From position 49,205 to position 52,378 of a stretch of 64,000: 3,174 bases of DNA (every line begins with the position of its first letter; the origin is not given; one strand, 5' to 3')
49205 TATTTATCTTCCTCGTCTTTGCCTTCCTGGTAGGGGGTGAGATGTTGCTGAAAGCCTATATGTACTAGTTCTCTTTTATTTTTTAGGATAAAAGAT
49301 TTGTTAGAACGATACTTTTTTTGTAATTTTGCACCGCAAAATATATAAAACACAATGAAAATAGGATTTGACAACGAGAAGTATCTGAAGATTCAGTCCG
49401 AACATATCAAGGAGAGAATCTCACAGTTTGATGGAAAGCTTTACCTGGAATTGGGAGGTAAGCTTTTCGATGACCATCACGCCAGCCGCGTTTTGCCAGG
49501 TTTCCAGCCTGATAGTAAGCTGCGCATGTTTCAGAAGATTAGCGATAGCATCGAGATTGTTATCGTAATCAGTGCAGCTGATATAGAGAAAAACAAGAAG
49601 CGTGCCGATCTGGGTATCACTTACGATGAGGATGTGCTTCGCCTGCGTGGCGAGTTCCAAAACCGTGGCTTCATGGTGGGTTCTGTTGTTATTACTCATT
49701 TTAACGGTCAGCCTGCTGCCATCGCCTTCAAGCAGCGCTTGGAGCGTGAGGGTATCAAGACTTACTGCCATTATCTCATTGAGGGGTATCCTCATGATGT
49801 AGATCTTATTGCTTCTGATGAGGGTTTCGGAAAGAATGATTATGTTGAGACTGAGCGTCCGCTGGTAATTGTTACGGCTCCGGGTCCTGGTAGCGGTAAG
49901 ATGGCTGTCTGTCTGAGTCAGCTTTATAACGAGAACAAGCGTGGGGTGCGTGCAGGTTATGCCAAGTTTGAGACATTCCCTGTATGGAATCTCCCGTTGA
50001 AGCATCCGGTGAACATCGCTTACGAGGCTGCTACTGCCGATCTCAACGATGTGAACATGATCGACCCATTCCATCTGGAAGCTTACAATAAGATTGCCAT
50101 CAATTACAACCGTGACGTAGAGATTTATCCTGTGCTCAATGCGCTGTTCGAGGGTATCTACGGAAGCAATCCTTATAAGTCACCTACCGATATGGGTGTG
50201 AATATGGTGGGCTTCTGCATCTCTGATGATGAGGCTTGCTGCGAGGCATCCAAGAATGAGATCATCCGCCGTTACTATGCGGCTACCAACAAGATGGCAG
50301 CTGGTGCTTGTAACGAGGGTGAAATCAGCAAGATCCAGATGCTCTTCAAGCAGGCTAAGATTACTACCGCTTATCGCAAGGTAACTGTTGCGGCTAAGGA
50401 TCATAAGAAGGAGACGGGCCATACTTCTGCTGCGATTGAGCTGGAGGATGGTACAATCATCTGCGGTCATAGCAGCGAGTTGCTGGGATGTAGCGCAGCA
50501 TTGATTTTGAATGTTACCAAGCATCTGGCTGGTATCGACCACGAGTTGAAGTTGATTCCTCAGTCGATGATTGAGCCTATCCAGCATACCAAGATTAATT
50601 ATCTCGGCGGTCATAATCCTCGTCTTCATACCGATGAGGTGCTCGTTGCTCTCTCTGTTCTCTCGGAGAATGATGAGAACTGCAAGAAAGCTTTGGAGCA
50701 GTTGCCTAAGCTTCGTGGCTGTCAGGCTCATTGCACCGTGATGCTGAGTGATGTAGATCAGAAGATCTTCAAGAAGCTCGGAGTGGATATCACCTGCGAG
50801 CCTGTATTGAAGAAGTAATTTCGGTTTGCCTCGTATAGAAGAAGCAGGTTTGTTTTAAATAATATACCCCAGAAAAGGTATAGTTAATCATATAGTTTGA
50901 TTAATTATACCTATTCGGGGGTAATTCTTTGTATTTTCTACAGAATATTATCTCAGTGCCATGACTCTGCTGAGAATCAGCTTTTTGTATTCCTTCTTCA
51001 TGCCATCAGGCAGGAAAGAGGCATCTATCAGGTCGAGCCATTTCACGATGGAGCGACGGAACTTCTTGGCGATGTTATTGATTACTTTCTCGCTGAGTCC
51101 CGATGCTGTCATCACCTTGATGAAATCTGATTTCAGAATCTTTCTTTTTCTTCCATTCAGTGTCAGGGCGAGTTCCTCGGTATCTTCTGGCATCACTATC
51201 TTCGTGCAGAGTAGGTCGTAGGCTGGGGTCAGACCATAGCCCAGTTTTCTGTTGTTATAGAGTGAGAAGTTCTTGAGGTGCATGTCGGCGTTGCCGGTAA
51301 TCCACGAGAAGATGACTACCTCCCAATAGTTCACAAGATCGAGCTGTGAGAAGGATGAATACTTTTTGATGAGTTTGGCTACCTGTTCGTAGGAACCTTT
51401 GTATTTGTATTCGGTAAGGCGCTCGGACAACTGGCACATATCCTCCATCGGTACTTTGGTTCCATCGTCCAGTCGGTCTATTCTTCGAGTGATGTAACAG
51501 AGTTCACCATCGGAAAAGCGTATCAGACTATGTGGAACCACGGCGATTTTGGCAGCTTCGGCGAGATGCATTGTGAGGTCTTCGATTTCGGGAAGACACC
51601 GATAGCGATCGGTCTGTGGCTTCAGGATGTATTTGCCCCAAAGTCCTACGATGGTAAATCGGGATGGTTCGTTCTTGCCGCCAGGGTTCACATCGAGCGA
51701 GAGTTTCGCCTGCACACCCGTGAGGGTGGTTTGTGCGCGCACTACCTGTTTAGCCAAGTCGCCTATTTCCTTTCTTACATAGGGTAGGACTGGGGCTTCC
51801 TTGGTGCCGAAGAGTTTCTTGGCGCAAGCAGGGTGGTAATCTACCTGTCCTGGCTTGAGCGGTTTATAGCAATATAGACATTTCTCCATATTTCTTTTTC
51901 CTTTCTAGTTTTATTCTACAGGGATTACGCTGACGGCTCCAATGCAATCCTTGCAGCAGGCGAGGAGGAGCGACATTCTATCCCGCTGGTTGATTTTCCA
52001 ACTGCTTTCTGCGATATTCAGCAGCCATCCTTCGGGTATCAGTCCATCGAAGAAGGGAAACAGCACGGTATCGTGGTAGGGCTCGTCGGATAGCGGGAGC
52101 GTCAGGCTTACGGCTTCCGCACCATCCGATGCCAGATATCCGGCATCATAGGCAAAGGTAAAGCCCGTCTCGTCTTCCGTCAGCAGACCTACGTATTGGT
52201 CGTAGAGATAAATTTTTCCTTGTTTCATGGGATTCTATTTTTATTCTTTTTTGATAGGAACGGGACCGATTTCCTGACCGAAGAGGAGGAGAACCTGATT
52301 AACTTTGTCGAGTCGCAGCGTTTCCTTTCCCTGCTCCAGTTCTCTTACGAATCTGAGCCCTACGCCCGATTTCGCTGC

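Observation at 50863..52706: Eight copies of a 22-bp imperfect palindrome (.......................) bracket the TA cassette; six form a 42-bp-period array in its promoter region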

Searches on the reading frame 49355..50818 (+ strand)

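Call 6: search_protein_families(library=pfam, proteins=[window:49355-50818:+])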
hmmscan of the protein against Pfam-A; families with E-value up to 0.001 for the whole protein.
window:49355-50818:+ (487 aa): 2 families
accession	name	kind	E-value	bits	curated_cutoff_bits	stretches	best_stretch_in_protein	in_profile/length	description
PF08903.17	DUF1846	-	1.5e-178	593.1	27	1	3-334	1-332/333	Domain of unknown function DUF1846, N-terminal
PF20921.3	DUF1846_C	-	6e-61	205.1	27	1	341-486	3-148/153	Domain of unknown function DUF1846, C-terminal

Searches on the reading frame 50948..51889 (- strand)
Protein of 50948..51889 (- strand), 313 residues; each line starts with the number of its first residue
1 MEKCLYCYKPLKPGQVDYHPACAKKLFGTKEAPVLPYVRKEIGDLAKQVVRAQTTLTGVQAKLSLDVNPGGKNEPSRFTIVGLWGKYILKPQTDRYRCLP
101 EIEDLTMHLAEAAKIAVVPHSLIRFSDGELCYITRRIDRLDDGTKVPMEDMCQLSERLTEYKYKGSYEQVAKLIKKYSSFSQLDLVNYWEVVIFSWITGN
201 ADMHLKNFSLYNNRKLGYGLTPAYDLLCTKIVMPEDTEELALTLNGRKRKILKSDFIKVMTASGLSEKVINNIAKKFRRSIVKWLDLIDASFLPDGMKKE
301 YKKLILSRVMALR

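Call 6: search_protein_families(library=pfam, proteins=[window:50948-51889:-])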
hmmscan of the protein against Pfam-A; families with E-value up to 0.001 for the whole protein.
window:50948-51889:- (313 aa): 1 family
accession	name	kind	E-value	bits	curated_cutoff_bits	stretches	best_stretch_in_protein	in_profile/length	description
PF07804.18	HipA_C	-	1.9e-46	158.8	30.5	1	55-284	2-212/213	HipA-like C-terminal domain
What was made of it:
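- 50948..51889 (-): hipT-like kinase toxin gene (313 aa, HipA_C domain). Call 6 (PF07804, E 2e-46).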

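Call 41: search_protein_families(library=ncbifam, proteins=[window:50948-51889:-])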
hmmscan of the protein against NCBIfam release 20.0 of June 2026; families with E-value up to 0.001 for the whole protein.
window:50948-51889:- (313 aa): 1 family
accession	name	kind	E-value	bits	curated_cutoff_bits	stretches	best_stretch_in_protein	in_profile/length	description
NF007297.0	PRK09775.1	equivalog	5.4e-09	35.3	401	1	91-244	237-386/446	type II toxin-antitoxin system HipA family toxin YjjJ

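Call 48: search_solved_structures(query=window:50948-51889:-, max_evalue=0.001)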
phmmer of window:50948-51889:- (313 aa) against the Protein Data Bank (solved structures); distinct sequences matched with E-value up to 0.001: 16.
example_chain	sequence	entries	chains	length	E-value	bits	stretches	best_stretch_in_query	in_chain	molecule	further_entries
8ezr_B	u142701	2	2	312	9.5e-52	179.2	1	54-309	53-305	HipT(Lp)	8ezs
7vkb_A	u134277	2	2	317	1e-51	179.1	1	54-309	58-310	HipA_C domain-containing protein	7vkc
7wcf_A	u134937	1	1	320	3.8e-51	177.2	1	54-309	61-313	HipA_C domain-containing protein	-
7ab3_C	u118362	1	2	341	1.7e-14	56.9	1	14-229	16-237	HipA_C domain-containing protein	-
7ab4_C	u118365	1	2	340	2.2e-14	56.5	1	15-229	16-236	HipA_C domain-containing protein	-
7ab5_C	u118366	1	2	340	9.4e-14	54.4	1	15-228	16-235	HipA_C domain-containing protein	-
3tpd_A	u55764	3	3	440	9.4e-08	34.7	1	144-291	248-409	Serine/threonine-protein kinase HipA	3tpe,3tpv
2wiu_A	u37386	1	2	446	1.2e-07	34.4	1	145-291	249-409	PROTEIN HIPA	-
3hzi_A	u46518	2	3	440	6.4e-07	32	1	144-291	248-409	Protein hipA | Serine/threonine-protein kinase HipA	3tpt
3tpb_A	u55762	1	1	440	6.5e-07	32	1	144-291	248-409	Serine/threonine-protein kinase HipA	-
4yg7_D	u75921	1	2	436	7.7e-07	31.7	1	145-291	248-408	Serine/threonine-protein kinase HipA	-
3fbr_A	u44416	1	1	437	7.7e-07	31.7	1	145-291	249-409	Serine/threonine-protein kinase toxin HipA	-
3dnt_A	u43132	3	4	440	7.8e-07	31.7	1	145-291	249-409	Protein hipA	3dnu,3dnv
5k98_A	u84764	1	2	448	8.1e-07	31.6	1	145-291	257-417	Serine/threonine-protein kinase HipA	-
4pu5_A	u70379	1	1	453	0.00088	21.7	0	190-266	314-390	Toxin-antitoxin system toxin HipA family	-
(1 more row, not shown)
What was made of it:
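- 50948..51889 (-): Call 48: HipT(Lp) 8ezr E 9.5e-52, E. coli O127 HipT 7ab3 E 1.7e-14.
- On HipB operator array of a HipBST(Lp)-type toxin-antitoxin operon: HipT(Lp) E 9.5e-52 (call 48).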

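Call 56: find_related_loci(query=A2, collection=viral_contigs, flank=2500)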
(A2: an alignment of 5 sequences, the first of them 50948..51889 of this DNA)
Query A2 (313 aa) in viral_contigs; peptide patterns used: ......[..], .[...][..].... (x = any residue, [..] = any of these).
69 stretches matched a pattern; 10 encode a relative of the query (tblastn E <= 1e-3); 10 distinct loci.
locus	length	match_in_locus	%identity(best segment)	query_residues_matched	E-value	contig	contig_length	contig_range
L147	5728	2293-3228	68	1-312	8e-152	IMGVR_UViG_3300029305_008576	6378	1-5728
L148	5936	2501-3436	68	1-312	7e-150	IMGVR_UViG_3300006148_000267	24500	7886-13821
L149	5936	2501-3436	68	1-312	7e-150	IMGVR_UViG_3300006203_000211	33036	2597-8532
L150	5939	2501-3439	67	1-313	3e-148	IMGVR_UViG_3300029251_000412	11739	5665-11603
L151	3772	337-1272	64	1-312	1e-138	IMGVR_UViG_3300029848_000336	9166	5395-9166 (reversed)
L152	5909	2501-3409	60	3-305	3e-119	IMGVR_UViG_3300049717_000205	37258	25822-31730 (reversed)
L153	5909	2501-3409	60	3-305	3e-119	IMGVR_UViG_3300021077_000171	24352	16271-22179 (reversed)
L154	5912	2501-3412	64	1-305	5e-136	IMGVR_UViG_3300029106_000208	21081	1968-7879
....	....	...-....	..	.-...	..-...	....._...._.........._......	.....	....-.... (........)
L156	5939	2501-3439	67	1-313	2e-148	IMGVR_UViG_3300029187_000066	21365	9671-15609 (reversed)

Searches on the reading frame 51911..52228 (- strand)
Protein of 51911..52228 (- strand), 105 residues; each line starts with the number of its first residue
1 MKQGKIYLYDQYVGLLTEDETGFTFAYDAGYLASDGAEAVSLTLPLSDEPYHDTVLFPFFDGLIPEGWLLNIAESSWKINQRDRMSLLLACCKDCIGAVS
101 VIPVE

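Call 6: search_protein_families(library=pfam, proteins=[window:51911-52228:-])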
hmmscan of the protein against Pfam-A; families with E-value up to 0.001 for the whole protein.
window:51911-52228:- (105 aa): 1 family
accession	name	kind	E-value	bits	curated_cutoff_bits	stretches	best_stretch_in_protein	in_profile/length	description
PF13657.11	Couple_hipA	-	3.3e-27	95.3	22.5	1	5-101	2-98/99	HipA N-terminal domain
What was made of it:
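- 51911..52228 (-): hipS-like gene (105 aa, HipA N-terminal subdomain). Call 6 (PF13657, E 3e-27).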

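Call 41: search_protein_families(library=ncbifam, proteins=[window:51911-52228:-])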
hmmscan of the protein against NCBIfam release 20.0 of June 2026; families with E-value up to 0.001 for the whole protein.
window:51911-52228:- (105 aa): 1 family
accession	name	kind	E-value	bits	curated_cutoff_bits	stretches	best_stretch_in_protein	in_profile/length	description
TIGR03071.1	couple_hipA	domain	5e-30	103.6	27.8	1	4-101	2-100/101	HipA N-terminal domain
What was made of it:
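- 51911..52228 (-): Call 41 (TIGR03071).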
